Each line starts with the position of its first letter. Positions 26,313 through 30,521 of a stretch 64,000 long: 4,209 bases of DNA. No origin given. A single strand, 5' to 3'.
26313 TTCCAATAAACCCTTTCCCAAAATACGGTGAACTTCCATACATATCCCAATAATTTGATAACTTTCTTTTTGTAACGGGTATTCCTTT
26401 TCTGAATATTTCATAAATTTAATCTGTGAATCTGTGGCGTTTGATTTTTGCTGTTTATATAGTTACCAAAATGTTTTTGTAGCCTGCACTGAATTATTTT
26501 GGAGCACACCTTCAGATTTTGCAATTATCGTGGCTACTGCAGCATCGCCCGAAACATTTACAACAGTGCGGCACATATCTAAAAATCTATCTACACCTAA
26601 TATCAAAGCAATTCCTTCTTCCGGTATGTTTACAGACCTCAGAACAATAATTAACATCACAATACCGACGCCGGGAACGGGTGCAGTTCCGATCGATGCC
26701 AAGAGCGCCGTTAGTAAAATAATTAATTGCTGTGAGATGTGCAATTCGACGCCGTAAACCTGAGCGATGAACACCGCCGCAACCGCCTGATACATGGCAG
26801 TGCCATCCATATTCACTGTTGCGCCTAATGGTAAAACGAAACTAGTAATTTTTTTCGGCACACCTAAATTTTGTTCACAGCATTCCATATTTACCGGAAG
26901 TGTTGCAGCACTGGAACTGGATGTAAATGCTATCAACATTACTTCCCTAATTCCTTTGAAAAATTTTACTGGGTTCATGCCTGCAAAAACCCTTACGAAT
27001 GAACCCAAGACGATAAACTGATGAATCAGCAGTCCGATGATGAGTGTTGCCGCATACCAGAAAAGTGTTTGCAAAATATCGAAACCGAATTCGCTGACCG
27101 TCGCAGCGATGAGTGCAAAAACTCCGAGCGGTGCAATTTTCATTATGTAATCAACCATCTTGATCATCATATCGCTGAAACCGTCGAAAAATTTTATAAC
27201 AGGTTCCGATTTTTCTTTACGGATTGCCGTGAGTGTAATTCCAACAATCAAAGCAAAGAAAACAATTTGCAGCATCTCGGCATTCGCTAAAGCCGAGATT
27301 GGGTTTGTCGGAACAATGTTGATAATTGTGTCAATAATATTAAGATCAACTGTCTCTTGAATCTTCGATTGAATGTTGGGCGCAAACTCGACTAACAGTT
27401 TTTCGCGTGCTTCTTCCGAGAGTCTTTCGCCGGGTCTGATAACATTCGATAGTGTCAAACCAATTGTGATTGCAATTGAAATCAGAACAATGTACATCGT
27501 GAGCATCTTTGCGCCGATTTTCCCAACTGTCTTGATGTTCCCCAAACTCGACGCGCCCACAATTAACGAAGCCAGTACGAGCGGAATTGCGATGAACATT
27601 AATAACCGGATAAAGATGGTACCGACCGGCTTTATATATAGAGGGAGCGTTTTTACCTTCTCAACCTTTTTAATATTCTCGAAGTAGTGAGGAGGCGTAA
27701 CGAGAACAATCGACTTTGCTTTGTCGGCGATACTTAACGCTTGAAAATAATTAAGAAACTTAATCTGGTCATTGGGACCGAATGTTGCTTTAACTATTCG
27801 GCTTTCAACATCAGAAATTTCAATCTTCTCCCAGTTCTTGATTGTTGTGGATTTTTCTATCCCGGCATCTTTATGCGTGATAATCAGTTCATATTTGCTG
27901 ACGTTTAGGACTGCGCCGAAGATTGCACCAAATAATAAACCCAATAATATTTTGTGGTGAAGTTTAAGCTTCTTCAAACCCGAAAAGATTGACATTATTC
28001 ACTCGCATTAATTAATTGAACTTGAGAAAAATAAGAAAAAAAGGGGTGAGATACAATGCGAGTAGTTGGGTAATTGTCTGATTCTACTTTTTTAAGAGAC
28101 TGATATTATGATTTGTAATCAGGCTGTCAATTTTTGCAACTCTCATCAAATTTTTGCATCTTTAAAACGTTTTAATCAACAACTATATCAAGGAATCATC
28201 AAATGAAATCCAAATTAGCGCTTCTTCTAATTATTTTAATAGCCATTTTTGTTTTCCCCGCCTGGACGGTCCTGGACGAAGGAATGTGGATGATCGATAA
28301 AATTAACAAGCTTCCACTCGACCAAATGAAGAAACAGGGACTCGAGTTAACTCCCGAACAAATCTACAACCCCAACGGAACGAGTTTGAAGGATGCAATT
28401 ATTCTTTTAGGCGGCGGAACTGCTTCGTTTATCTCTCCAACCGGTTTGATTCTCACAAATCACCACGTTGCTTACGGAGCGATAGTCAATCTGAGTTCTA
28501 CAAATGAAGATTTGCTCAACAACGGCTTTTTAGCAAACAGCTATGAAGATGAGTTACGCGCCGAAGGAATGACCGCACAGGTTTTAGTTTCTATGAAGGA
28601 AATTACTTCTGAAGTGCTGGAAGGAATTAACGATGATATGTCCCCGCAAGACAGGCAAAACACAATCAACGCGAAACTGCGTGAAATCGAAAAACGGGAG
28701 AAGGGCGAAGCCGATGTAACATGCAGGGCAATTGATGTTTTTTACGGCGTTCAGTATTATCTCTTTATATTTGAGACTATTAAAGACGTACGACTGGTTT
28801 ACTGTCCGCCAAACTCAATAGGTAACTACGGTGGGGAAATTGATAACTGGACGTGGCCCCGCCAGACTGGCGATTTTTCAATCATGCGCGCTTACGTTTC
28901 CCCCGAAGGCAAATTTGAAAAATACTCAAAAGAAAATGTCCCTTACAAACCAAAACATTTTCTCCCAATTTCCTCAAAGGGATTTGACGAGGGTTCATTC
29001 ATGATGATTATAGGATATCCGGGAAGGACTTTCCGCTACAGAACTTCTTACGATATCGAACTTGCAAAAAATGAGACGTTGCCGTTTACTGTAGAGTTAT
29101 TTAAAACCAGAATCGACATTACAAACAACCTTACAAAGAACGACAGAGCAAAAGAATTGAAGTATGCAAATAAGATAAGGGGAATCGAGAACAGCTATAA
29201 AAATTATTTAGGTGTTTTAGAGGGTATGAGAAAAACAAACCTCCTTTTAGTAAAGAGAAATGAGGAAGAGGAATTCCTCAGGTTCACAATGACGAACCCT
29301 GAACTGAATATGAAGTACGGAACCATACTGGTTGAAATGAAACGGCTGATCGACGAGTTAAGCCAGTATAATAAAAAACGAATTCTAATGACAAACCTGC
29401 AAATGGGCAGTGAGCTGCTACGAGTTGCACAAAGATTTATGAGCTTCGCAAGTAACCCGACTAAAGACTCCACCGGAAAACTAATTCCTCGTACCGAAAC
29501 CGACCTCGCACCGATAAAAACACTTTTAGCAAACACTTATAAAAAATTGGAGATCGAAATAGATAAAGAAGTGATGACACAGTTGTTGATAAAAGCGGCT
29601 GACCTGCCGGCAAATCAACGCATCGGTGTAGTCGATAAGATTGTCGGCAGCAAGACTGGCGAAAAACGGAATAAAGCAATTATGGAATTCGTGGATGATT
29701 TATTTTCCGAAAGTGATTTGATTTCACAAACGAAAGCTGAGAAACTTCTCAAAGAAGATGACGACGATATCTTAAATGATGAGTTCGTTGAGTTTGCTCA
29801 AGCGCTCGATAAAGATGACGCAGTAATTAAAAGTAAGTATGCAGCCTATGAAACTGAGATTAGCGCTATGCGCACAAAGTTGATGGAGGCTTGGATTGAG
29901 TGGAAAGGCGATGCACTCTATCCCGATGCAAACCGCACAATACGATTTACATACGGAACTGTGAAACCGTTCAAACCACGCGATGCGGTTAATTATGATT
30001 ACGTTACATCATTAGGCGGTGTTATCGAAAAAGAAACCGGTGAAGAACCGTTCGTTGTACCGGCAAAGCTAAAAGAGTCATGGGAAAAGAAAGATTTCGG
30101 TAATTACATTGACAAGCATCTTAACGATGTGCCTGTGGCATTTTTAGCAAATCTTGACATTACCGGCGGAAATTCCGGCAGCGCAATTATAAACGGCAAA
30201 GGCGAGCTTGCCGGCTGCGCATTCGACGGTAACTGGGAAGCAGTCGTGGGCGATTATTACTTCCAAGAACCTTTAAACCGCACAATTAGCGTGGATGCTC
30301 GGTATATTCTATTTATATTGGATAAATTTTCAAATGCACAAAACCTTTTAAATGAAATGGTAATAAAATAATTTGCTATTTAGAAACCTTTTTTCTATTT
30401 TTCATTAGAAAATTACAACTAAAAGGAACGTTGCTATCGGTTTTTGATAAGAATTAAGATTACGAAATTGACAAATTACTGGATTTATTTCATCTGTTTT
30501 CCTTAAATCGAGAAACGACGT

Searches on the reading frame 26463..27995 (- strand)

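Call 61: search_protein_families(library=pfam, proteins=[window:26463-27995:-], max_evalue=0.00001)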
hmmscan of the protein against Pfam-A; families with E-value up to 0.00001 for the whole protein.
window:26463-27995:- (510 aa): 1 family
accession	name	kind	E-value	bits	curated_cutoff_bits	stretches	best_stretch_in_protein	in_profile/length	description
PF00375.23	SDF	-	6e-125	417.7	27.9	1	86-493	17-386/387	Sodium:dicarboxylate symporter family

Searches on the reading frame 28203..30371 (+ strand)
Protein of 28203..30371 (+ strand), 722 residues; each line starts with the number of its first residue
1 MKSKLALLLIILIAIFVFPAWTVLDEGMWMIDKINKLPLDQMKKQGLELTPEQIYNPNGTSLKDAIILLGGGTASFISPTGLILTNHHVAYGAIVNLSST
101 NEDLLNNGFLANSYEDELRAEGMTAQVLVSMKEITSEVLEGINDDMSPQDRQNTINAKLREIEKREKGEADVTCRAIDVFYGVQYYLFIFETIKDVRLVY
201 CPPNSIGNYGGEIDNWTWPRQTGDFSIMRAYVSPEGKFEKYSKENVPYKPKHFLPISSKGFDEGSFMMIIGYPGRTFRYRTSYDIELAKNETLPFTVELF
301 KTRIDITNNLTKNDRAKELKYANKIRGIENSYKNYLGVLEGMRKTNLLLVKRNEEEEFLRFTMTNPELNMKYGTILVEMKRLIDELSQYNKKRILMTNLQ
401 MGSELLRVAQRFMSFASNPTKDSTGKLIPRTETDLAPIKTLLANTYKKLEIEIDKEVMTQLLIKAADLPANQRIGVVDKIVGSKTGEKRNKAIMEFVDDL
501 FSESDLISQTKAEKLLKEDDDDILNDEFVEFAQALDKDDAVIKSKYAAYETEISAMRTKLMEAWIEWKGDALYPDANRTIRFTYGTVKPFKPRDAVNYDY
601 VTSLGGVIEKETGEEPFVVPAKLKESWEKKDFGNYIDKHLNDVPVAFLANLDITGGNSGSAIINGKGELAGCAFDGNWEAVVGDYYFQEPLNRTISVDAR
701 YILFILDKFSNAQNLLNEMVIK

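Call 61: search_protein_families(library=pfam, proteins=[window:28203-30371:+], max_evalue=0.00001)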
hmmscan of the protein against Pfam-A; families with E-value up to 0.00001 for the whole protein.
window:28203-30371:+ (722 aa): 1 family
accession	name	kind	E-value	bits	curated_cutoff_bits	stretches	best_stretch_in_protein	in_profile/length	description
PF10459.15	Peptidase_S46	-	2.2e-213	711.3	22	1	25-720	2-697/698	Peptidase S46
